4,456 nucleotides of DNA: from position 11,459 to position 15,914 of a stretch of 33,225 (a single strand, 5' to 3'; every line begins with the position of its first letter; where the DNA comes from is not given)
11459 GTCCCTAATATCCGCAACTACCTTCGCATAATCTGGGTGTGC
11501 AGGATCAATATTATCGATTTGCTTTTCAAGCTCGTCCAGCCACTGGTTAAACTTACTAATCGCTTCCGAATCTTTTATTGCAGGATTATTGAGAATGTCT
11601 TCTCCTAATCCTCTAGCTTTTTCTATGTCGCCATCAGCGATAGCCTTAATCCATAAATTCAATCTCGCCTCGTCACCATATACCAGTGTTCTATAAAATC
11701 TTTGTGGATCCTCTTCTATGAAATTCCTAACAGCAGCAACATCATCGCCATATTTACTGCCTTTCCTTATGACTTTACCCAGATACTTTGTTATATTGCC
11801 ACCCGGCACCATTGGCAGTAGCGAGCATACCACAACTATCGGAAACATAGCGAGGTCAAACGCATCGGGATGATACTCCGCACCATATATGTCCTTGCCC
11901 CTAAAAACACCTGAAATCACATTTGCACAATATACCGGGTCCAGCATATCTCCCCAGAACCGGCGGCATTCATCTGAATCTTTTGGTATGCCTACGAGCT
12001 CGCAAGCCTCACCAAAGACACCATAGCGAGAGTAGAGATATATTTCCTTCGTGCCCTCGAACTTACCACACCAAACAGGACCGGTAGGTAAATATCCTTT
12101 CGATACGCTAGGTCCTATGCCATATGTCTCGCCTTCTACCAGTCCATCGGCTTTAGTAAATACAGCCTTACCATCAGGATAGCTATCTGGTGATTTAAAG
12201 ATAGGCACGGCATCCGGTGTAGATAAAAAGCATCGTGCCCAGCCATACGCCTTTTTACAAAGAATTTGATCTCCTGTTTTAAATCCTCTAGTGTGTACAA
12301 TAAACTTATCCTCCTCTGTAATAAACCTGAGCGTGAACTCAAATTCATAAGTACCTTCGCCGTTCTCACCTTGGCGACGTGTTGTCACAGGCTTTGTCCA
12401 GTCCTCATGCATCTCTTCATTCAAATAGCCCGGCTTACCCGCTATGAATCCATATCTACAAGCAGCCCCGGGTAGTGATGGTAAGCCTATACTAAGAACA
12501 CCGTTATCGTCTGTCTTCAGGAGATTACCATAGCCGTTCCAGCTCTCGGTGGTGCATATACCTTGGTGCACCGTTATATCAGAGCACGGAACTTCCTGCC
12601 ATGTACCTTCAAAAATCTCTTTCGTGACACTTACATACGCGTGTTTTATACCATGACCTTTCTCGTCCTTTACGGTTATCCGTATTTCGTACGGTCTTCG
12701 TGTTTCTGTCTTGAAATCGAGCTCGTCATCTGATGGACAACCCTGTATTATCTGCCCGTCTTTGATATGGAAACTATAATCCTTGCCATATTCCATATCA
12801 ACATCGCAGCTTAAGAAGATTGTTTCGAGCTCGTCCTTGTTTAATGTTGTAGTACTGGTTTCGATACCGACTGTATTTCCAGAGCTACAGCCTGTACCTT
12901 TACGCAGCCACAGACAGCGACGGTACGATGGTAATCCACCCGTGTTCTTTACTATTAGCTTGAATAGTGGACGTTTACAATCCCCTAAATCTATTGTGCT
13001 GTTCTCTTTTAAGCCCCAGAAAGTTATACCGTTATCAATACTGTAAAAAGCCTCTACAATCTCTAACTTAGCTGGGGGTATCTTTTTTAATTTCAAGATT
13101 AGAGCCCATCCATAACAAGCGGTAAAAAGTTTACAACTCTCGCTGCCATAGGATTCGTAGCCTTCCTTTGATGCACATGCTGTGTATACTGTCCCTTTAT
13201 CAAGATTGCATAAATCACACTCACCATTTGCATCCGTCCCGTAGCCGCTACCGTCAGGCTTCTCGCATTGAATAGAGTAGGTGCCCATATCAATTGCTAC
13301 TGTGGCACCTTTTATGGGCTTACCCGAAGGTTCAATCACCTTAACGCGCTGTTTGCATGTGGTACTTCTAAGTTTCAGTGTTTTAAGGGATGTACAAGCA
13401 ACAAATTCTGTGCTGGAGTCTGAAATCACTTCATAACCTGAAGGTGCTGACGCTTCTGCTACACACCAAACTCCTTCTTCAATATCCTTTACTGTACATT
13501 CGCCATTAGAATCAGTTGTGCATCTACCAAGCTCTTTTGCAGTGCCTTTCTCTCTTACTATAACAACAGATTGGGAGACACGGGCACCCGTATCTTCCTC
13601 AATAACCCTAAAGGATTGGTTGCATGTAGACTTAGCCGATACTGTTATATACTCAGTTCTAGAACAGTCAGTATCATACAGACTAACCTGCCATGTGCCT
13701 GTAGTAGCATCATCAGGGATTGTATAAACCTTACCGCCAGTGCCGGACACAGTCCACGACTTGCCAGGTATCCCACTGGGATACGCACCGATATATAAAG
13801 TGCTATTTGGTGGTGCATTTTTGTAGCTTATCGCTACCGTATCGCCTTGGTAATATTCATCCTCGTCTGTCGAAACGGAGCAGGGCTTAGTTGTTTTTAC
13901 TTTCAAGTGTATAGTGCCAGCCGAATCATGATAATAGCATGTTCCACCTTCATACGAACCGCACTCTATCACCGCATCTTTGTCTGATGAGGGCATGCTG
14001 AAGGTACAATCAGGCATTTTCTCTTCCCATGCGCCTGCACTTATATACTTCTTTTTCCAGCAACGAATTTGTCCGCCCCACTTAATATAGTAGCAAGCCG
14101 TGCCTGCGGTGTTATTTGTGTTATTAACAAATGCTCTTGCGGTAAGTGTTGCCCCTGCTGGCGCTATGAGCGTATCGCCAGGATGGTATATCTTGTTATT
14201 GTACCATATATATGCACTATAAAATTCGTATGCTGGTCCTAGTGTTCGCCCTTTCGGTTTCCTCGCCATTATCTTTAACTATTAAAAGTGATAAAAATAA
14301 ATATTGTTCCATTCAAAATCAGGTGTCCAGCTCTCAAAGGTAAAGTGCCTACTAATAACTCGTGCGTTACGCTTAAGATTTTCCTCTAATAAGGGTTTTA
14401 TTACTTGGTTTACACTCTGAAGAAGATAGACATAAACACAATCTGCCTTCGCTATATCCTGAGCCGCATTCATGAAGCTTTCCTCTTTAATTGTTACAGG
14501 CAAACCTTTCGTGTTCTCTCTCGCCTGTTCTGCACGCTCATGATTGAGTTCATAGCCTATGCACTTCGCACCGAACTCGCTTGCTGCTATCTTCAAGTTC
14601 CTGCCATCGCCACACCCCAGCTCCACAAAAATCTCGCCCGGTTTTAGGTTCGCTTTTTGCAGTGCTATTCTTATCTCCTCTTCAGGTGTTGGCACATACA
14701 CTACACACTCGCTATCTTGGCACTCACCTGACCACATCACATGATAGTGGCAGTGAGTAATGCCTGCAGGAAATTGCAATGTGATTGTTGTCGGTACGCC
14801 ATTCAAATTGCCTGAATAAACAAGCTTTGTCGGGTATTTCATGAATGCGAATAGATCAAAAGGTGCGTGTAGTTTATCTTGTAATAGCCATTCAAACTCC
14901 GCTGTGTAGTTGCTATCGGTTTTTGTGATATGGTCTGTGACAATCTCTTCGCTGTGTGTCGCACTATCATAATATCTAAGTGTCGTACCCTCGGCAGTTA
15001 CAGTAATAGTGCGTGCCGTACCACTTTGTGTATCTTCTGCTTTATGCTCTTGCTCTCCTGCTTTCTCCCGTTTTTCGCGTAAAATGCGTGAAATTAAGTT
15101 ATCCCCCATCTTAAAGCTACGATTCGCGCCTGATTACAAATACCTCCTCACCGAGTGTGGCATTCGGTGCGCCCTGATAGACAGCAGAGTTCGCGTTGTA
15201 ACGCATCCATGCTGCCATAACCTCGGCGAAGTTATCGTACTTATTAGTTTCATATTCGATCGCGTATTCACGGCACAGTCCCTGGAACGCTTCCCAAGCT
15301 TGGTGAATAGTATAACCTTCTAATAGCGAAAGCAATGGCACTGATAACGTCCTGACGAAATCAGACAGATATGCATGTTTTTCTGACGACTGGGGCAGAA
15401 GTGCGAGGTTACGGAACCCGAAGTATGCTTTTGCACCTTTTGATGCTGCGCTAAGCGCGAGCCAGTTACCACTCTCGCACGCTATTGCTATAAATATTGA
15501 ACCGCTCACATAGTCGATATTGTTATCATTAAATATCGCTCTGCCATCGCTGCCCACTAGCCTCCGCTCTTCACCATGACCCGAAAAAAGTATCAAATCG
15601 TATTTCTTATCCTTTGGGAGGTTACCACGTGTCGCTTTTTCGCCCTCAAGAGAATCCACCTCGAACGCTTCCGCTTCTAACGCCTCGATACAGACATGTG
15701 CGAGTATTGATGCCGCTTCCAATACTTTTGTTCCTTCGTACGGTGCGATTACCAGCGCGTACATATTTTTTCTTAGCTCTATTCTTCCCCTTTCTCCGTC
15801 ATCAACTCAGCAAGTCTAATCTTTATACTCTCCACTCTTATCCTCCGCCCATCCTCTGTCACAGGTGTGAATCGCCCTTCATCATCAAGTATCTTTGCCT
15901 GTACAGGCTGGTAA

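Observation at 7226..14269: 2347-aa chimeric protein: adhesin-type beta domains flanking a helical core of about 800 aa with two hydrophobic helices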

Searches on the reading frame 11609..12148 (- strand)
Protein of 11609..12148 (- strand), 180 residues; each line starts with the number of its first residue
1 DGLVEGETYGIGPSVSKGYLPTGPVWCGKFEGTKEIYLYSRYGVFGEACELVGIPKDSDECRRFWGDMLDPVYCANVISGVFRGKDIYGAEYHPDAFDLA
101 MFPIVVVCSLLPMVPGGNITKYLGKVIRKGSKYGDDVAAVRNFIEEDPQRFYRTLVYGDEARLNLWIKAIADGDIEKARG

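Call 46: find_related_loci(query=A2, collection=genome_contigs, flank=10000)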
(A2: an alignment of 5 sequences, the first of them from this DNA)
Query A2 (180 aa) in genome_contigs; peptide patterns used: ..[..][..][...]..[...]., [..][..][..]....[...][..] (x = any residue, [..] = any of these).
36 stretches matched a pattern; 2 encode a relative of the query (tblastn E <= 1e-3); 2 distinct loci.
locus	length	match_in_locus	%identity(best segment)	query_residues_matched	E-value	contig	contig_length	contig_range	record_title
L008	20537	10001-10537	84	1-179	2e-105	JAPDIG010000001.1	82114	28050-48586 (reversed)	MAG: Methanophagales archaeon isolate FWG147 FWG147_ANME1qexz01_contig001_0082114bp, whole genome shotgun sequence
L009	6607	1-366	83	57-178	4e-70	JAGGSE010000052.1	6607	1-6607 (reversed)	MAG: bacterium isolate AUK014 PB_MANV_014_c_000000000808, whole genome shotgun sequence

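Call 56: find_related_loci(query=A2, collection=viral_contigs, flank=10000)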
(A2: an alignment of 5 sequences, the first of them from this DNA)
Query A2 (180 aa) in viral_contigs; peptide patterns used: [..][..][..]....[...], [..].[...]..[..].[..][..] (x = any residue, [..] = any of these).
34 stretches matched a pattern, but none encodes a relative of the query by tblastn (E <= 1e-3).

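Call 58: find_homologous_proteins(query=A1, max_evalue=0.001)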
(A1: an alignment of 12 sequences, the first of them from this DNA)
Query A1 (12 sequences): 1751 candidates shared short words with the query, none scored E <= 0.001.

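Call 104: search_protein_families(library=pfam, proteins=[L008:15235-16641:+, L008:3775-4476:-], max_evalue=0.01)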
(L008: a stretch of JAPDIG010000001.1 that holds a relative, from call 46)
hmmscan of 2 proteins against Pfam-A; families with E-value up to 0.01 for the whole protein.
L008:15235-16641:+ (468 aa): 2 families
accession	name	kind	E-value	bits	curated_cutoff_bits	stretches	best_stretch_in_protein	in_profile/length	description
PF07282.18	Cas12f1-like_TNB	-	3.6e-12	46.7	26.3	1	353-413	1-57/60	Cas12f1-like, TNB domain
PF14446.12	Prok-RING_1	-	0.0063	16.9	29.1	0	380-409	4-33/54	Prokaryotic RING finger family 1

L008:3775-4476:- (233 aa): 0 families

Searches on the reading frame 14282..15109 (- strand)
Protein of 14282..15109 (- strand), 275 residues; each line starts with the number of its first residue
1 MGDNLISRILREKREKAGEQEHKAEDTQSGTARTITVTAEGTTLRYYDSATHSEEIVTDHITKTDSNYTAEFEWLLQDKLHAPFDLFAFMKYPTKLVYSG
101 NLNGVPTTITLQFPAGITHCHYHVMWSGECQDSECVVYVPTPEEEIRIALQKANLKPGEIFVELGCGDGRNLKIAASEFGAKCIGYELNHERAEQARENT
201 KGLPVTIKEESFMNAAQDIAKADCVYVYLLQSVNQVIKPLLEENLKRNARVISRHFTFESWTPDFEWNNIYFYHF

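Call 7: search_protein_families(library=pfam, proteins=[window:14282-15109:-], max_evalue=0.01)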
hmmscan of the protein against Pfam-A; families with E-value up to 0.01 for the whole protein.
window:14282-15109:- (275 aa): 7 families
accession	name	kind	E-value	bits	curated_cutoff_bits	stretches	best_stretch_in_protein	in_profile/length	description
PF02353.26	CMAS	-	4.5e-08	33.2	27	1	145-205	50-110/273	Mycolic acid cyclopropane synthetase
PF13649.12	Methyltransf_25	-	6.2e-08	33.7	27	1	162-240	2-85/97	Methyltransferase domain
PF08123.19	DOT1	-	5.1e-06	26.6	23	1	137-202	22-88/205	Histone methylation protein DOT1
PF08241.18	Methyltransf_11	-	1.5e-05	26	21.2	1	163-230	2-70/95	Methyltransferase domain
PF13489.12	Methyltransf_23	-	0.00013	22.2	27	1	154-226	19-86/164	Methyltransferase domain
PF13847.12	Methyltransf_31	-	0.00016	21.8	27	1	156-256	2-112/145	Methyltransferase domain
PF07021.18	MetW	-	0.001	19.2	21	1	155-262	11-116/193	Methionine biosynthesis protein MetW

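Call 8: search_protein_families(library=phrogs, proteins=[window:14282-15109:-], max_evalue=0.01)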
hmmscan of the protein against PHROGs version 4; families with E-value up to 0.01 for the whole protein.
window:14282-15109:- (275 aa): 1 family
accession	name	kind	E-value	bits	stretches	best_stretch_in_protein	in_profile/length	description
phrog_4752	-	other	0.0003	21.1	1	154-228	48-128/241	tRNA methyltransferase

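Call 118: search_protein_families(library=ncbifam, proteins=[window:14282-15109:-], max_evalue=0.01)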
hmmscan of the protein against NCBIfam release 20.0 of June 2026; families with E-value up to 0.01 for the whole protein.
window:14282-15109:- (275 aa): 8 families
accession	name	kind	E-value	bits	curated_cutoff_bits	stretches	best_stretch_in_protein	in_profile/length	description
NF041081.1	prot_lys_mtase_Arch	equivalog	3.1e-20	72.7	200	1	150-263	2-118/142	protein-lysine N-methyltransferase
NF008686.0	PRK11705.1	equivalog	7.6e-10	38.4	400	1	144-216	154-226/383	cyclopropane fatty acyl phospholipid synthase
NF045667.1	MTase_DVU1556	equivalog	2.7e-06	27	155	1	148-227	13-95/213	DVU_1556 family methyltransferase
NF040703.1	cyclopro_CfaB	exception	2.1e-05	23.5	650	1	147-201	149-203/393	C17 cyclopropane fatty acid synthase CfaB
NF040660.1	mycolic_MTase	equivalog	2.8e-05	23.8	390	1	146-199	49-102/283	cyclopropane mycolic acid synthase family methyltransferase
NF008823.0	PRK11873.1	subfamily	0.00024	20.7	263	1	151-202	71-124/272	arsenite methyltransferase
TIGR02469.1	CbiT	equivalog_domain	0.00026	21.3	78.3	1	144-252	5-119/124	precorrin-6Y C5,15-methyltransferase (decarboxylating) subunit CbiT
NF001556.0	PRK00377.1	equivalog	0.0036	17.1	238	1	139-191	21-74/198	cobalt-precorrin-6Y C(15)-methyltransferase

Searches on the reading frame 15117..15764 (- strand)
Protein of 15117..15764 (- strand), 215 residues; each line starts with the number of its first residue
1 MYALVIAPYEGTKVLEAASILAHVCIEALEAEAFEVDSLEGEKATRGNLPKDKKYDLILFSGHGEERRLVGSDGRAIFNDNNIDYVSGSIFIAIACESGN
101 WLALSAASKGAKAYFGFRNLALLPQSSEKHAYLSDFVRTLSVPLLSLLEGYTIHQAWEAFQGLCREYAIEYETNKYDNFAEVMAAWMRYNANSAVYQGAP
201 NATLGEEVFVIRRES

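Call 7: search_protein_families(library=pfam, proteins=[window:15117-15764:-], max_evalue=0.01)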
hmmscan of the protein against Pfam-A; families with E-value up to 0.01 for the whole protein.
window:15117-15764:- (215 aa): 0 families

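Call 8: search_protein_families(library=phrogs, proteins=[window:15117-15764:-], max_evalue=0.01)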
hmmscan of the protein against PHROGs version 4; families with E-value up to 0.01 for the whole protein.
window:15117-15764:- (215 aa): 0 families

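Call 64: search_solved_structures(query=A5, max_evalue=10, show_alignments=2)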
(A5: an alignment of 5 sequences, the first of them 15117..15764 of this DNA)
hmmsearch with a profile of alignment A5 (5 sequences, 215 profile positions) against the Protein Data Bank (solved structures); distinct sequences matched with E-value up to 10: 8.
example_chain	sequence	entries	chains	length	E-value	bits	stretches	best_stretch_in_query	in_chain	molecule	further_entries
6iy6_A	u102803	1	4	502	0.38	13.7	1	104-181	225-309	Aspartate--tRNA ligase, cytoplasmic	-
4j15_A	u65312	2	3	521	0.41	13.7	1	104-181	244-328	Aspartate--tRNA ligase, cytoplasmic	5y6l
1b7e_A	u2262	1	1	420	0.5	13.4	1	97-136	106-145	PROTEIN (TRANSPOSASE INHIBITOR PROTEIN FROM TN5)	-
1mus_A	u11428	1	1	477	1.3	12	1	97-136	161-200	Tn5 transposase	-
4dm0_A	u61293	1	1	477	1.3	12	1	97-136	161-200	Transposase for transposon Tn5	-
1mm8_A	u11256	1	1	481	1.3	12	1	97-136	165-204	Tn5 Transposase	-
3ecp_A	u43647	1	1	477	1.4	11.9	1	97-136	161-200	Tn5 transposase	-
1muh_A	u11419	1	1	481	1.4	11.9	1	97-136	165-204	Tn5 transposase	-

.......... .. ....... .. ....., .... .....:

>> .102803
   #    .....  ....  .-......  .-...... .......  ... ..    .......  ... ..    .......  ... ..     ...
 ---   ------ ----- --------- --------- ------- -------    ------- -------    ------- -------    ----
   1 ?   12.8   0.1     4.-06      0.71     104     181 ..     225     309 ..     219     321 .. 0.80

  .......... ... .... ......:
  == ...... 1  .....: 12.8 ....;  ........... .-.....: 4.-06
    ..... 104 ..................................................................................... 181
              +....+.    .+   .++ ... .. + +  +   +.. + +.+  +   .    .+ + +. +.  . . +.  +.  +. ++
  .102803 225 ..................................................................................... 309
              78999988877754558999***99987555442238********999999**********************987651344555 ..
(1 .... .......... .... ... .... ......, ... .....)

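Call 65: search_protein_families(library=pfam, alignment_id=A5, max_evalue=10)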
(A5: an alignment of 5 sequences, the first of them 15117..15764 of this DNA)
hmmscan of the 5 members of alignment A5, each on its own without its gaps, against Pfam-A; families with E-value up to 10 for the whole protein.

A. member 1, window:15117-15764:- (215 aa): 0 families

B. families by the number of members that match (of 5 scanned): 1 family
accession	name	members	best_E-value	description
PF01364.23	Peptidase_C25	2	0.006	Peptidase family C25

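Call 90: find_homologous_proteins(query=window:15117-15764:-, max_evalue=0.001)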
Query window:15117-15764:- (215 aa): 25 proteins with E <= 0.001 among 302 candidates.
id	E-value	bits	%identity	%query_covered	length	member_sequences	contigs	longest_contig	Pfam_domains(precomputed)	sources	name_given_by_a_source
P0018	7.6e-138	475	100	100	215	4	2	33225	-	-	-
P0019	8.8e-125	432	90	100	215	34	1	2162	-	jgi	-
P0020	8.0e-119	413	87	99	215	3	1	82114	-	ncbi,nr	ncbi:MAG: hypothetical protein N2V72_00280 [Methanophagales archaeon]|nr:hypothetical protein [Metha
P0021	2.1e-114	398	83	100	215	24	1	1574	-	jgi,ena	-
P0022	6.6e-95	335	70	99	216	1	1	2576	-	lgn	-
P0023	6.9e-95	334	70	99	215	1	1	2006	-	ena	-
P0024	2.4e-93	329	69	99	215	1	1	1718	-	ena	-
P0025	2.4e-92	326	67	99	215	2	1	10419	-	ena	-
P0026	4.1e-92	325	70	99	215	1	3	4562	-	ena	-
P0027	1.4e-90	320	67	99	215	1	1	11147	-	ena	-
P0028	6.2e-90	318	67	99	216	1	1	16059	-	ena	-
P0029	2.3e-89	316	67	99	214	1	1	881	-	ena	-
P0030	2.4e-89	316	65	99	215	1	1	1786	-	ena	-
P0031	2.6e-89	316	66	99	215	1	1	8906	-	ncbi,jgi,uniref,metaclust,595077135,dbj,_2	ncbi:unnamed protein product [marine sediment metagenome]|uniref:CHAT domain-containing protein n=1 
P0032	1.1e-88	314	66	99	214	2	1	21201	-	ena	-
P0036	8.4e-86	305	65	99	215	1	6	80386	-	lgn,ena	-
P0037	9.2e-86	305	65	99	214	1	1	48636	-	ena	-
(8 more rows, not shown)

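Call 99: predict_structure(alignment_id=A6)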
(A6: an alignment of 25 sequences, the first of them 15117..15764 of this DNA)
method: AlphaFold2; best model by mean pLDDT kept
length: 215 residues; sequences in the alignment: 25
mean_pLDDT: 78.1   pTM: 0.80
mean pLDDT of the five models: 78.1, 77.4, 76.0, 76.0, 75.7
residues with pLDDT >= 90: 66; 70-90: 87; 50-70: 42; < 50: 20
segments of 3 or more residues with pLDDT < 50: 70-75, 207-215
pLDDT, mean of each block of 10 residues (from residue 1): 77 66 91 88 73 83 56 52 71 70 68 84 76 89 92 95 96 92 92 88 62 37
secondary structure, 60 per line:
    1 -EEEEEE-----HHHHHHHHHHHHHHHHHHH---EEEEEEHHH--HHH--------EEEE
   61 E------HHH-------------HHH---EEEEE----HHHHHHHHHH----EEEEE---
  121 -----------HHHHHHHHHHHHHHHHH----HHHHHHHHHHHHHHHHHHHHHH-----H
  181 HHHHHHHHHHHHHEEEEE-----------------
elements in order: E2-7 H13-31 E35-40 E57-61 E90-94 H99-108 E113-117 H132-148 H153-174 H180-193 E194-198

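Call 102: fold_search(model_id=the predicted structure, library=pdb)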
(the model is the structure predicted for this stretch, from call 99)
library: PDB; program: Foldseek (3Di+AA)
matches with E <= 10: 1126; with E <= 0.001: 1
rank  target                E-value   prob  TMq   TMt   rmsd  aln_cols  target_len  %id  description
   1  2wdp_D                9.0e-04  1.00  0.43  0.41   6.6       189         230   14  Crystal Structure of Ligand Free Human Caspase-6 (released 2009-10-27)
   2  7wr5_C                1.3e-03  0.99  0.45  0.42   7.0       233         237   13  Crystal structure of OspC3-calmodulin-caspase-4 complex binding with 2'-aF-NAD+ (released 2023-01-25)
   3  2wdp_C                2.3e-03  0.99  0.51  0.49   6.7       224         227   13  Crystal Structure of Ligand Free Human Caspase-6 (released 2009-10-27)
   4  5lji_A                2.4e-03  0.97  0.33  0.46   7.6       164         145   13  Streptococcus pneumonia TIGR4 flavodoxin: structural and biophysical characterization of a novel drug target (released 2016-08-31)
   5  7xn5_A                2.9e-03  0.96  0.40  0.39  10.0       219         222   13  Cryo-EM structure of CopC-CaM-caspase-3 with ADPR (released 2022-12-14)
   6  4heq_A                3.6e-03  0.97  0.33  0.45   7.4       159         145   15  The crystal structure of flavodoxin from Desulfovibrio gigas (released 2013-01-30)
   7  3fse_A                3.6e-03  0.82  0.30  0.21  14.7       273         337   11  Crystal structure of a two-domain protein containing dj-1/thij/pfpi-like and ferritin-like domains (ava_4496) from ana (released 2009-02-03)
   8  4fxo_D                3.8e-03  0.98  0.43  0.42   6.8       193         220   13  Zinc-mediated allosteric inhibiton of caspase-6 (released 2012-08-22)
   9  7wr6_A                3.8e-03  0.97  0.45  0.40   6.9       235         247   12  Crystal structure of ADP-riboxanated caspase-4 in complex with Af1521 (released 2023-01-25)
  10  6dev_A                4.0e-03  0.97  0.41  0.40   7.2       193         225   12  Human caspase-6 E35K (released 2019-03-27)
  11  7wr1_A                4.3e-03  0.96  0.44  0.41   6.7       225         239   12  P32 of caspase-4 C258A mutant in complex with OspC3 C-terminal ankyrin-repeat domain (released 2023-01-25)
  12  7wr0                  4.8e-03  0.84  0.37  0.34   8.3       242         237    9  P32 of caspase-4 C258A mutant (released 2023-01-25)
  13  5wid_B                6.2e-03  0.98  0.38  0.52   5.4       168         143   13  Structure of a flavodoxin from the domain Archaea (released 2018-08-08)
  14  7wr4_C                6.2e-03  0.72  0.34  0.32   8.4       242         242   10  Crystal structure of OspC3-calmodulin-caspase-4 complex (released 2023-01-25)
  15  4fxo_C                6.6e-03  0.96  0.44  0.43   6.8       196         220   13  Zinc-mediated allosteric inhibiton of caspase-6 (released 2012-08-22)
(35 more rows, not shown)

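Call 118: search_protein_families(library=ncbifam, proteins=[window:15117-15764:-], max_evalue=0.01)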
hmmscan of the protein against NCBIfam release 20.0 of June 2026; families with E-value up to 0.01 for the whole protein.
window:15117-15764:- (215 aa): 0 families

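Call 119: find_encoding_contigs(protein=P0036, flank=10000, max_places=2)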
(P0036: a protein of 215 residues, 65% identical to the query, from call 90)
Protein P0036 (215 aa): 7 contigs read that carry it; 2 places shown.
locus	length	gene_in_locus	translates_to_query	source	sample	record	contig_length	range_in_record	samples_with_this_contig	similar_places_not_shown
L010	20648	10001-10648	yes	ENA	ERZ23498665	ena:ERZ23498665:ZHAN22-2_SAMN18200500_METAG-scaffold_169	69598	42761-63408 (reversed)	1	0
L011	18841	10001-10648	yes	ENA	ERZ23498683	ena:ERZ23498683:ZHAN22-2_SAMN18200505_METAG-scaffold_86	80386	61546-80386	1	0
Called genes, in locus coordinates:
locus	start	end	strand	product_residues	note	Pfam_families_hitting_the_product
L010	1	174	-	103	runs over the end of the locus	-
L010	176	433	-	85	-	-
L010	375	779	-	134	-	-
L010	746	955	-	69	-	-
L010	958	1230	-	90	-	-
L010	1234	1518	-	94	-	-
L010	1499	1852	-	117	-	-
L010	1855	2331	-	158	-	-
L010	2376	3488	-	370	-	-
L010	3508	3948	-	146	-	-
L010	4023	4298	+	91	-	-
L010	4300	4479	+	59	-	-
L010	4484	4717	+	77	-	-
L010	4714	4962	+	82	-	-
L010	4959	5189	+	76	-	-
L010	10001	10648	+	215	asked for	-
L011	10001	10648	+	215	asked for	-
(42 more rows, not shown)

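Call 120: find_encoding_contigs(protein=P0037, flank=10000, max_places=2)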
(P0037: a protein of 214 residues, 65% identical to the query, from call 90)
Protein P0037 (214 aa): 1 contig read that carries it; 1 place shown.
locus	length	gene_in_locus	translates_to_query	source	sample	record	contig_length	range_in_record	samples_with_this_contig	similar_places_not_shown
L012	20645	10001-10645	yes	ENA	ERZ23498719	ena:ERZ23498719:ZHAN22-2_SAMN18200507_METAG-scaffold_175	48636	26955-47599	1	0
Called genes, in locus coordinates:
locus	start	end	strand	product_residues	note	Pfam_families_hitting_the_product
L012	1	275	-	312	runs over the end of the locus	-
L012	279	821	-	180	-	-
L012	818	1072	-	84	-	-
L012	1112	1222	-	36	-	-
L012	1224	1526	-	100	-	-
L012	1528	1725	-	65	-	-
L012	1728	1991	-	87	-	-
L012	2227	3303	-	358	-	-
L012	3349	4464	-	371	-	-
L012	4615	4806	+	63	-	-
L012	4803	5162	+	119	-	-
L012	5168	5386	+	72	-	-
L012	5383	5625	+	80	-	-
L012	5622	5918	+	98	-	-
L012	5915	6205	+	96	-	-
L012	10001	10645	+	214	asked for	-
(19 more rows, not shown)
